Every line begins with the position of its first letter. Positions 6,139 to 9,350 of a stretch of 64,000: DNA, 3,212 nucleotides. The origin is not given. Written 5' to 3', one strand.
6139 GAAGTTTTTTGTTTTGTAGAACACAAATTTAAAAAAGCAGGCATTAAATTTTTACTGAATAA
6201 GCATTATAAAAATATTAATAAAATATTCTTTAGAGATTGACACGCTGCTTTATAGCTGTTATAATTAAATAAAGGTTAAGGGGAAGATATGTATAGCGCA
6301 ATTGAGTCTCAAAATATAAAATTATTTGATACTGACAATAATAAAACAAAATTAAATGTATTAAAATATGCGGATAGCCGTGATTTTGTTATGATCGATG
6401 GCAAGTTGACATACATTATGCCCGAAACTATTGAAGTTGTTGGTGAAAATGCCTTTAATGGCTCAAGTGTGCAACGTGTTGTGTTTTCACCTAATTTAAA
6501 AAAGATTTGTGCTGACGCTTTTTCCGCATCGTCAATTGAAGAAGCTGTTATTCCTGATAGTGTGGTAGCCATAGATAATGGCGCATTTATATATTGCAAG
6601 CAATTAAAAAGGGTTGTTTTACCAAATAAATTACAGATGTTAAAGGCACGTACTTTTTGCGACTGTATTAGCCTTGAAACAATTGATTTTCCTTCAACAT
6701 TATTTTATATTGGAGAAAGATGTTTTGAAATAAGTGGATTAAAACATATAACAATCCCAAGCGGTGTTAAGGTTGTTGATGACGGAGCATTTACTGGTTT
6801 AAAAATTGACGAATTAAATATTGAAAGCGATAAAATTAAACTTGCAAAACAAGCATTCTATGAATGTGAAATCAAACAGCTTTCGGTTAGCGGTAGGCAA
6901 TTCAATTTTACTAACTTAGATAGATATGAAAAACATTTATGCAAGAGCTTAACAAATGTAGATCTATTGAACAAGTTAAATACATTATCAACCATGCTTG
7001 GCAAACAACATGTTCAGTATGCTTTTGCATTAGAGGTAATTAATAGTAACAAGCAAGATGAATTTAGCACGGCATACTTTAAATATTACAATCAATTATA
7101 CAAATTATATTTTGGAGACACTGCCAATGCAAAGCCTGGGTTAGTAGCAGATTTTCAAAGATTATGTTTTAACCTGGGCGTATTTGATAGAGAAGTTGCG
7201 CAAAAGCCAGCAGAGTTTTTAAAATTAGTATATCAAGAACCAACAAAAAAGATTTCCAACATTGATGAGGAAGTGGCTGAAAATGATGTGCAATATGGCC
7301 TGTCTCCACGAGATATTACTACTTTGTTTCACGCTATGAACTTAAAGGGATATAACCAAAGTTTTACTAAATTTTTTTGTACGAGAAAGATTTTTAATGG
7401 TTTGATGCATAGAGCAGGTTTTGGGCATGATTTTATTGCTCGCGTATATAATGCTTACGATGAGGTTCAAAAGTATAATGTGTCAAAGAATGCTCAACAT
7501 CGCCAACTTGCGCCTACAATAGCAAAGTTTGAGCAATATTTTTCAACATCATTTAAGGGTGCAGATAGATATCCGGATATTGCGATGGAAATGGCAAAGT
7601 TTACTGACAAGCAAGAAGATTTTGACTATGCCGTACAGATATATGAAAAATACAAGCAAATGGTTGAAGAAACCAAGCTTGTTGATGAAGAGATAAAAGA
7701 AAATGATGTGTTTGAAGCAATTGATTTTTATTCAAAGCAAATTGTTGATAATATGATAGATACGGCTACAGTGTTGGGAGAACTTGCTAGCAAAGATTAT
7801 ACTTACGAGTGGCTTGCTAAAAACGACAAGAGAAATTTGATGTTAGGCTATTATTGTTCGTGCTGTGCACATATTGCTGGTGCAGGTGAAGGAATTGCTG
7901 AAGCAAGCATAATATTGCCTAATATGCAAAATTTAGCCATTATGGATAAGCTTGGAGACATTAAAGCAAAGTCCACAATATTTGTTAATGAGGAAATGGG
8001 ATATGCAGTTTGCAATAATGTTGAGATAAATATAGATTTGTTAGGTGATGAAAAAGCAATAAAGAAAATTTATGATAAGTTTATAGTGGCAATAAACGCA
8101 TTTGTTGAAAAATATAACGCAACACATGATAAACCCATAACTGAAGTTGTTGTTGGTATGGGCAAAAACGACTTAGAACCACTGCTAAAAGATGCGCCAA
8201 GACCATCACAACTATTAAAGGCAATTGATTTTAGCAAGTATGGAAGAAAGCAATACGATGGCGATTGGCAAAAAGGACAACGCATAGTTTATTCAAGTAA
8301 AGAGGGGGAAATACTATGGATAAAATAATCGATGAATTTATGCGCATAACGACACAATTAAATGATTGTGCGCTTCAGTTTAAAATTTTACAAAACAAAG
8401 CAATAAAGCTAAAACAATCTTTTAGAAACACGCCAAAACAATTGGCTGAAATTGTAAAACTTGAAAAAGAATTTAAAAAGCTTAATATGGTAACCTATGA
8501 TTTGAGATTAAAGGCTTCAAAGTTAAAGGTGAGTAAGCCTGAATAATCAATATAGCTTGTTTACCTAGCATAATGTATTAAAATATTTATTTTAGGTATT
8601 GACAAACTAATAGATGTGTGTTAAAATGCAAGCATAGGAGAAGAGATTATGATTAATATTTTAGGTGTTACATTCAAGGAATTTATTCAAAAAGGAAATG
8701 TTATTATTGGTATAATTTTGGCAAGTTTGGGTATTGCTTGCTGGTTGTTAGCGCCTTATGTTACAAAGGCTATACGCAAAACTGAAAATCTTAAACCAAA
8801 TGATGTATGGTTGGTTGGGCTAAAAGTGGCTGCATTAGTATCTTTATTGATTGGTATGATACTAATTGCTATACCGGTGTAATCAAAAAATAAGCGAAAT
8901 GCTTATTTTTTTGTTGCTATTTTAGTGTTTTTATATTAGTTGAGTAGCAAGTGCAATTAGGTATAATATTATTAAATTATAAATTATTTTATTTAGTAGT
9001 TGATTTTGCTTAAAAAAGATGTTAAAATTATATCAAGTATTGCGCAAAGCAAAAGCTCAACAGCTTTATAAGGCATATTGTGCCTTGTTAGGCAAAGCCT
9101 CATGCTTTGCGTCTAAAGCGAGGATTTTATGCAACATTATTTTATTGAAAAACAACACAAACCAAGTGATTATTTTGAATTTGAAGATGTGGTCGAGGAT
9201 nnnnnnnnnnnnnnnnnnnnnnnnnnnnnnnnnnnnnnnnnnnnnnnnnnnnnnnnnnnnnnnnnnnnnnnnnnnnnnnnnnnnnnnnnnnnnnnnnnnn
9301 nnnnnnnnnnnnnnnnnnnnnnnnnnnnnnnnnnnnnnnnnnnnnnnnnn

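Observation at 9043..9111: Perfect four-way-junction (cloverleaf-like) element E1 in the 5' leader of a SAM-dependent methyltransferase gene; member of a 3-copy family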

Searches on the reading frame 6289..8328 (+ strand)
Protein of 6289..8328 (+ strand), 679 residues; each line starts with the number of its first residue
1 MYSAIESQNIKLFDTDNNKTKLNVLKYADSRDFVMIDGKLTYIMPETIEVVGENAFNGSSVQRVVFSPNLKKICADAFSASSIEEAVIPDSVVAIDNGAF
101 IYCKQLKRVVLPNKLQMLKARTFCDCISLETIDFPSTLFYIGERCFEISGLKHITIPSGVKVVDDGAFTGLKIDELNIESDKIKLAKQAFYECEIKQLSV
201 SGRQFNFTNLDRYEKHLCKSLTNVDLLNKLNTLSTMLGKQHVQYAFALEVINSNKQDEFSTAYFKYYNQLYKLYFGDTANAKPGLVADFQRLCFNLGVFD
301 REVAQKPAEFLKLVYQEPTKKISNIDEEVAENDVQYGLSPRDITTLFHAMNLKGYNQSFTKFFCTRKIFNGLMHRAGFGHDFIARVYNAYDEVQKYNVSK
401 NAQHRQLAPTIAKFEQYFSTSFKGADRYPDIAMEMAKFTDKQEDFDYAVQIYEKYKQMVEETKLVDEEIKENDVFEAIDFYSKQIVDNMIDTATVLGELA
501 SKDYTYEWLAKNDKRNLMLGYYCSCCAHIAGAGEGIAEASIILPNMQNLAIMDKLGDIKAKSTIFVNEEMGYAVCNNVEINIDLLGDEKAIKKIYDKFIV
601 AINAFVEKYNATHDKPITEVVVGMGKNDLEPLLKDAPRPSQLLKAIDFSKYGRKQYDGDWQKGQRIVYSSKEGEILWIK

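Call 9: search_protein_families(library=pfam, proteins=[window:6289-8328:+])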
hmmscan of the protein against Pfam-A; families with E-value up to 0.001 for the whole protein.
window:6289-8328:+ (679 aa): 1 family
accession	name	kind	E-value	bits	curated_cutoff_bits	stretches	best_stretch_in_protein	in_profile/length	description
PF13306.12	LRR_5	-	2.2e-34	118.5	27.7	2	43-149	17-123/127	BspA type Leucine rich repeat region (6 copies)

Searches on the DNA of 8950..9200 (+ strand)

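Call 14: search_rna_families(source=window, start=8950, end=9200, threshold=evalue, max_evalue=10)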
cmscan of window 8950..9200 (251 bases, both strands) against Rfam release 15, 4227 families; matches with E-value up to 10: 10.
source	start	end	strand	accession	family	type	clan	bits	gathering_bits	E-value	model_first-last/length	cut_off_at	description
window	8991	9094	+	RF01816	RsaA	Gene; sRNA;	-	20.4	50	0.24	1-134/134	no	RNA Staph. aureus A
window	8950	8968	-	RF01348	CRISPR-DR38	Gene; CRISPR;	-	18.6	44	0.88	1-19/35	3'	CRISPR RNA direct repeat element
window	8974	9085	+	RF01802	HSUR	Gene; snRNA;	-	18.3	50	8.4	1-123/123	no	Herpesvirus saimiri U RNA1/RNA2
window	9005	9192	+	RF03533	SQ1002_RNA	Gene; sRNA;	-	16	128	0.24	1-237/237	no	Clostridioides difficile sRNA SQ1002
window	9001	9060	-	RF02548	Oskar_OES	Cis-reg;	-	15.8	46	4.6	1-67/67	no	Oocyte entry signal (OES) from oskar mRNA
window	9073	9182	-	RF00553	SCARNA1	Gene; snRNA; snoRNA; scaRNA;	-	15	45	4.3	1-166/166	no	Small Cajal body specific RNA 1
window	9022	9067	+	RF02844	RefA9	Gene; antisense;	-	14.7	49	8.6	1-64/64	no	Enterococcus sRNA A9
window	9095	9151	-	RF02206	WT1-AS_4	Gene; lncRNA;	-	12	60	3.4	1-134/134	no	WT1 antisense RNA conserved region 4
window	8996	9086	-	RF00065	snoR9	Gene; snRNA; snoRNA; CD-box;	CL00132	11.9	90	1.5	1-128/128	no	Small nucleolar RNA snoR9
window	9011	9052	+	RF02422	Bp1_738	Gene; sRNA;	-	9.7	45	9.5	1-208/208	no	Burkholderia sRNA Bp1_Cand738_SIPHT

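Call 86: search_dna_similar(query=window:9035-9120:+, collection=phages, mode=distant, max_evalue=1, max_rows=10)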
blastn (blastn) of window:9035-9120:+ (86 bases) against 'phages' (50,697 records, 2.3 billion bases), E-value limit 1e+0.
Records with a match: 2; places in all: 2; records where one place covers at least 80% of the query: 0.
Best place of each record, by identity: 80-90% 2.
By first word of the organism name: Enterobacter 1; Escherichia 1.
By host as written in the record: Enterobacter sp. 1; Escherichia coli 1.
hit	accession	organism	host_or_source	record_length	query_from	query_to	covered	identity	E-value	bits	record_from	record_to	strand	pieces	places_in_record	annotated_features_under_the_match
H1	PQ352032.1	Enterobacter phage phiT5282EW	Enterobacter sp.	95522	29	60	37%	87.5%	6e-2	41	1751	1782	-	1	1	hypothetical protein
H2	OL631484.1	Escherichia phage ECML-606-1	Escherichia coli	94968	29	60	37%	87.5%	6e-2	41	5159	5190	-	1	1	hypothetical protein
